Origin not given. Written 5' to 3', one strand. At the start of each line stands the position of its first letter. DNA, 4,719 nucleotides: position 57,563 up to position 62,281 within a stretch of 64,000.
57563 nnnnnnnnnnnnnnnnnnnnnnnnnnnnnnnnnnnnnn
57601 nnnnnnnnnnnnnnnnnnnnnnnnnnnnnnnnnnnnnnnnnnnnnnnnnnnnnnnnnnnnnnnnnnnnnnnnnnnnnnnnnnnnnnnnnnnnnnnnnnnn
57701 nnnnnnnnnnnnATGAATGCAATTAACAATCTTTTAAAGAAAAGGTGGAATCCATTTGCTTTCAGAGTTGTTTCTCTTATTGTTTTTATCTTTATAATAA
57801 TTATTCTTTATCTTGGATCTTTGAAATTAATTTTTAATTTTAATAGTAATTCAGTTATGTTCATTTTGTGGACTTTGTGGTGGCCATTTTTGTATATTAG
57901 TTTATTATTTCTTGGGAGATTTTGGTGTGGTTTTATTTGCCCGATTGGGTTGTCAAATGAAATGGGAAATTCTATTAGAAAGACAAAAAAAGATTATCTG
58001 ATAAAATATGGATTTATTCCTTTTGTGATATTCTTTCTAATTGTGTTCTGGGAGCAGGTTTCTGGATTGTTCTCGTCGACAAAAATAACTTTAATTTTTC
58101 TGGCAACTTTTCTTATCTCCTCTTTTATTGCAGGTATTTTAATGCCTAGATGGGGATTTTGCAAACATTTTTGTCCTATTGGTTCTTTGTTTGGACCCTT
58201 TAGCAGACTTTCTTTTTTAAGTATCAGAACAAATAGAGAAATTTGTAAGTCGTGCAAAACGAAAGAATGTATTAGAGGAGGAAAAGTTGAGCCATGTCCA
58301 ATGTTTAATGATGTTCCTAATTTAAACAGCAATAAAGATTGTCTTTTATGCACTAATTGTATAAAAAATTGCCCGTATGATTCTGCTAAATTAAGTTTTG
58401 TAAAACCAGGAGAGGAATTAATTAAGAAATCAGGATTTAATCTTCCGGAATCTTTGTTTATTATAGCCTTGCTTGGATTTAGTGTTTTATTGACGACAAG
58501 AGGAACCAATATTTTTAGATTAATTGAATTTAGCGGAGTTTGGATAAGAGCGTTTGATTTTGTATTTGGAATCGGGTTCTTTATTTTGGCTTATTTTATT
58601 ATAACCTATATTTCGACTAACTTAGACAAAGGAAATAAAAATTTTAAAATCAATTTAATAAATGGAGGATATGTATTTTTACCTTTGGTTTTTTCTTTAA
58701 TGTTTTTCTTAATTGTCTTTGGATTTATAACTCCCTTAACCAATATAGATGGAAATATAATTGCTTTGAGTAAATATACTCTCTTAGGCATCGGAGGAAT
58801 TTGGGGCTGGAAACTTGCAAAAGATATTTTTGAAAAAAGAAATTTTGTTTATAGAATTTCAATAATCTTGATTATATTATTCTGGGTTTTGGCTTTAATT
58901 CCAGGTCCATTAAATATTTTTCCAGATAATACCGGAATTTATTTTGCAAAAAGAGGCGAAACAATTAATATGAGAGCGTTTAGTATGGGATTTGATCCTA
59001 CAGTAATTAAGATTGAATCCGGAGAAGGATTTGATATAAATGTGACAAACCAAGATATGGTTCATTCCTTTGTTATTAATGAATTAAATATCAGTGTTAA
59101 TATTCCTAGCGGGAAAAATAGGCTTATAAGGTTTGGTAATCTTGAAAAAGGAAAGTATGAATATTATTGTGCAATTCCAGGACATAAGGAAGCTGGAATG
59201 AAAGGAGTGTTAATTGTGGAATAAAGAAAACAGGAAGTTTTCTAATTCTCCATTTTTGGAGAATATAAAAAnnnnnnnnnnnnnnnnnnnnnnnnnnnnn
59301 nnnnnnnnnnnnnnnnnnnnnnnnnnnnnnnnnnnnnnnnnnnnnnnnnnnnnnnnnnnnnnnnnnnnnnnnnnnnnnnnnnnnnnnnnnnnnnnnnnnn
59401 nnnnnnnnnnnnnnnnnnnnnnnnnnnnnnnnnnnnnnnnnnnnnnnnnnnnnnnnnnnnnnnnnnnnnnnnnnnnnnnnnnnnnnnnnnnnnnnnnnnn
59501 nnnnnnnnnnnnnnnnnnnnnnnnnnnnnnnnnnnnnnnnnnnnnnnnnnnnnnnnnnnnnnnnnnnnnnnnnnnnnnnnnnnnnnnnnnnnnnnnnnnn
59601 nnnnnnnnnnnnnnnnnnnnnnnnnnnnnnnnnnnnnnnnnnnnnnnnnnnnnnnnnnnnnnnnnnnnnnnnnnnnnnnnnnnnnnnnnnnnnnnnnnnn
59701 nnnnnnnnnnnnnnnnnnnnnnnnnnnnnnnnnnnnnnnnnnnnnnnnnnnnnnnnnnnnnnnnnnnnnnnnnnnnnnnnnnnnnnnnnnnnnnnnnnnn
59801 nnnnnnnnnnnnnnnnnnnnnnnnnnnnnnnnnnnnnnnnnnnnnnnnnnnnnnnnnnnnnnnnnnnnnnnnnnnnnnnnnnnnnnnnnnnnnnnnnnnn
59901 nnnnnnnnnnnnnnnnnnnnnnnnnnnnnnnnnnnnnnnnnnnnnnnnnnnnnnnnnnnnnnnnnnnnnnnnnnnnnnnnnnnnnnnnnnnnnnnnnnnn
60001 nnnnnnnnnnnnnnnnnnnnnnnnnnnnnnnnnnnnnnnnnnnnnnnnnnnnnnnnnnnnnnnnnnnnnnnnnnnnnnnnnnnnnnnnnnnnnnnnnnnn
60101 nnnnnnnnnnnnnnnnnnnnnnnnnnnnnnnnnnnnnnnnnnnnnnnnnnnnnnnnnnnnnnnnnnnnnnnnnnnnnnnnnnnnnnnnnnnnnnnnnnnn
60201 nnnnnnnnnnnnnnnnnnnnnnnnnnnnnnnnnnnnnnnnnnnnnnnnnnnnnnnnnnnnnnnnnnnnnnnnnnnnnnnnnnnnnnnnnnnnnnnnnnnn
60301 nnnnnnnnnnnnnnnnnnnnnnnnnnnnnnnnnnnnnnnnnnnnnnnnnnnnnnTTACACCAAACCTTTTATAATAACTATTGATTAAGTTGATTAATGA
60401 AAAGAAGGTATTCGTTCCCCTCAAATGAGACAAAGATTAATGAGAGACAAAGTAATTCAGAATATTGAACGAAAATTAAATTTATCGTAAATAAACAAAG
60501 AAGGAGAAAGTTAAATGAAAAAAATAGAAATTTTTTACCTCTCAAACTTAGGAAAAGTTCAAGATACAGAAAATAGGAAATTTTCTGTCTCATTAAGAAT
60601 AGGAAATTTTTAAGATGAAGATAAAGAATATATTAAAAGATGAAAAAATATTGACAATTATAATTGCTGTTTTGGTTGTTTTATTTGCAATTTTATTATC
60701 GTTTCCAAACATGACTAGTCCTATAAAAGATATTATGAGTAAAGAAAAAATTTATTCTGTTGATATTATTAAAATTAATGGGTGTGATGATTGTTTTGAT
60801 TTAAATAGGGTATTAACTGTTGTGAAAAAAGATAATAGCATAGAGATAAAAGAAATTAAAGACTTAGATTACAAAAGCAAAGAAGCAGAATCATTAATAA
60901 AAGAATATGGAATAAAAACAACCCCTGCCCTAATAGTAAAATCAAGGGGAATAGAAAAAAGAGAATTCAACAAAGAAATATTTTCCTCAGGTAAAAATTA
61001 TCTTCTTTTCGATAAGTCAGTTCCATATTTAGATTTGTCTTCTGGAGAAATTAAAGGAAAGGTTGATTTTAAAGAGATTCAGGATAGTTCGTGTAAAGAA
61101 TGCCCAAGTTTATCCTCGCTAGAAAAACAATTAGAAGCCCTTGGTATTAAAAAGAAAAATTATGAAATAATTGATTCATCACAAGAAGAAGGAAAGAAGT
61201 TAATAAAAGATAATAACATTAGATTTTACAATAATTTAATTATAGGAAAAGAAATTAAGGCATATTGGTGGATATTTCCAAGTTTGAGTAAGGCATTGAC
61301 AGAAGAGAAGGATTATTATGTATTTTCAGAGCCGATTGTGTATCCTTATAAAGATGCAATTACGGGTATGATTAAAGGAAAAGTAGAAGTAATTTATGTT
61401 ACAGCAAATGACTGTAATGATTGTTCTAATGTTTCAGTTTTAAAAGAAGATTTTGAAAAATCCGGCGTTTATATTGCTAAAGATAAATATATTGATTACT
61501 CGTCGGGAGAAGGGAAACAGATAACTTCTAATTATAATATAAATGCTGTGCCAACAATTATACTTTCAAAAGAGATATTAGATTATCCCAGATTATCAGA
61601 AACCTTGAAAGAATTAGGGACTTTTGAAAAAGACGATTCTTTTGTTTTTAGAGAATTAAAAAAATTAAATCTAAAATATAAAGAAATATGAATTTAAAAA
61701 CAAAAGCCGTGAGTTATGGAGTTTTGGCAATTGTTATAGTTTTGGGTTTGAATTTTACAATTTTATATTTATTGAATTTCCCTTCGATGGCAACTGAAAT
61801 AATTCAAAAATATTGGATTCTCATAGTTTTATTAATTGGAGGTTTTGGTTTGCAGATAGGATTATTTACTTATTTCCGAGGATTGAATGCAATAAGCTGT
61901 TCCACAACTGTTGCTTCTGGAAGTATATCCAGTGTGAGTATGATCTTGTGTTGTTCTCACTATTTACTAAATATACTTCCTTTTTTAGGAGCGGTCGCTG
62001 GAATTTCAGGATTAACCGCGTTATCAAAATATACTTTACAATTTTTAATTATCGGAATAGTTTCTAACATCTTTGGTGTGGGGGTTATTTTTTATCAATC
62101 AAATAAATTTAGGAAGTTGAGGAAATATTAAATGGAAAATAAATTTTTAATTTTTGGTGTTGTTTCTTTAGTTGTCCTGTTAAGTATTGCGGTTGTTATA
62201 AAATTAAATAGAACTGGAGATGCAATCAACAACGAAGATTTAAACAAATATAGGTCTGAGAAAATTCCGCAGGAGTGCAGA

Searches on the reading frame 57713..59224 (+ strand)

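Call 59: search_protein_families(library=pfam, proteins=[window:57713-59224:+], max_evalue=0.01)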
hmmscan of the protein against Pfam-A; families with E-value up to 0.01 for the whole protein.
window:57713-59224:+ (503 aa): 4 families
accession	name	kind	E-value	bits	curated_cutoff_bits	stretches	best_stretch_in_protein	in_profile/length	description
PF13473.12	Cupredoxin_1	-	1.3e-13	51.3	27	1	399-502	16-104/104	Cupredoxin-like domain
PF12801.12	Fer4_5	-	4e-09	36.7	22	1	51-92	3-44/48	4Fe-4S binding domain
PF00127.26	Copper-bind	-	1.8e-06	28.7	21.2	1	424-503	11-99/99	Copper binding proteins, plastocyanin/azurin family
PF06525.17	SoxE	-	0.0029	17.5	21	1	463-502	99-138/149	Sulfocyanin (SoxE) domain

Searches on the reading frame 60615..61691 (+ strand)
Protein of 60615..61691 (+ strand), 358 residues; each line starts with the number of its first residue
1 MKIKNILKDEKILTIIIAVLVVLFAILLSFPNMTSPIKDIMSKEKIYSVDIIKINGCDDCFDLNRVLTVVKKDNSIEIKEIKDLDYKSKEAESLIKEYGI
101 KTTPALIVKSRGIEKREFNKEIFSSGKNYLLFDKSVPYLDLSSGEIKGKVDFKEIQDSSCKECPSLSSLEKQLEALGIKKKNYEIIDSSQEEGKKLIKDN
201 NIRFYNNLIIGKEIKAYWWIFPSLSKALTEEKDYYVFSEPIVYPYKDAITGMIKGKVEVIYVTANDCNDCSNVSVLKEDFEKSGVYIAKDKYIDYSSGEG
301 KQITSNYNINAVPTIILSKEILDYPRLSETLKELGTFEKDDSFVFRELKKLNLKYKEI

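Call 59: search_protein_families(library=pfam, proteins=[window:60615-61691:+], max_evalue=0.01)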
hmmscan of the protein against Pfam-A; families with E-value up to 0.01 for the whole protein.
window:60615-61691:+ (358 aa): 5 families
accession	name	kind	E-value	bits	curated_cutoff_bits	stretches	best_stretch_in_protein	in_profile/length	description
PF13192.12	Thioredoxin_3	-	5.1e-05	23.7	24.8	0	55-108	8-55/76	Thioredoxin domain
PF13462.12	Thioredoxin_4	-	0.00023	21.8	23.2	0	286-333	115-161/165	Thioredoxin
PF13098.12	Thioredoxin_2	-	0.00084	20.1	27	0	59-111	19-84/104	Thioredoxin-like domain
PF13905.12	Thioredoxin_8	-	0.0014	19.4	27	0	286-317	53-87/94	Thioredoxin-like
PF00085.26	Thioredoxin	-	0.0082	16.6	23.5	0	259-320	22-81/103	Thioredoxin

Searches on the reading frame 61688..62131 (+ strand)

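Call 59: search_protein_families(library=pfam, proteins=[window:61688-62131:+], max_evalue=0.01)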
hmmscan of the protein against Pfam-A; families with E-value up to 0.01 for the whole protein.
window:61688-62131:+ (147 aa): 0 families

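Call 79: search_protein_families(library=ncbifam, proteins=[window:61688-62131:+], max_evalue=10)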
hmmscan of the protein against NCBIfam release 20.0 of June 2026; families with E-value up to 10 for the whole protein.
window:61688-62131:+ (147 aa): 2 families
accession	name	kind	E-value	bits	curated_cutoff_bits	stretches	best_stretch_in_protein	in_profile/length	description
NF046002.1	MAG3450_fam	equivalog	0.098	12.9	70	1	13-101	5-95/121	MAG3450 family membrane protein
NF033480.1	bifunc_MprF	equivalog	1.4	7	600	1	7-142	47-183/841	bifunctional lysylphosphatidylglycerol flippase/synthetase MprF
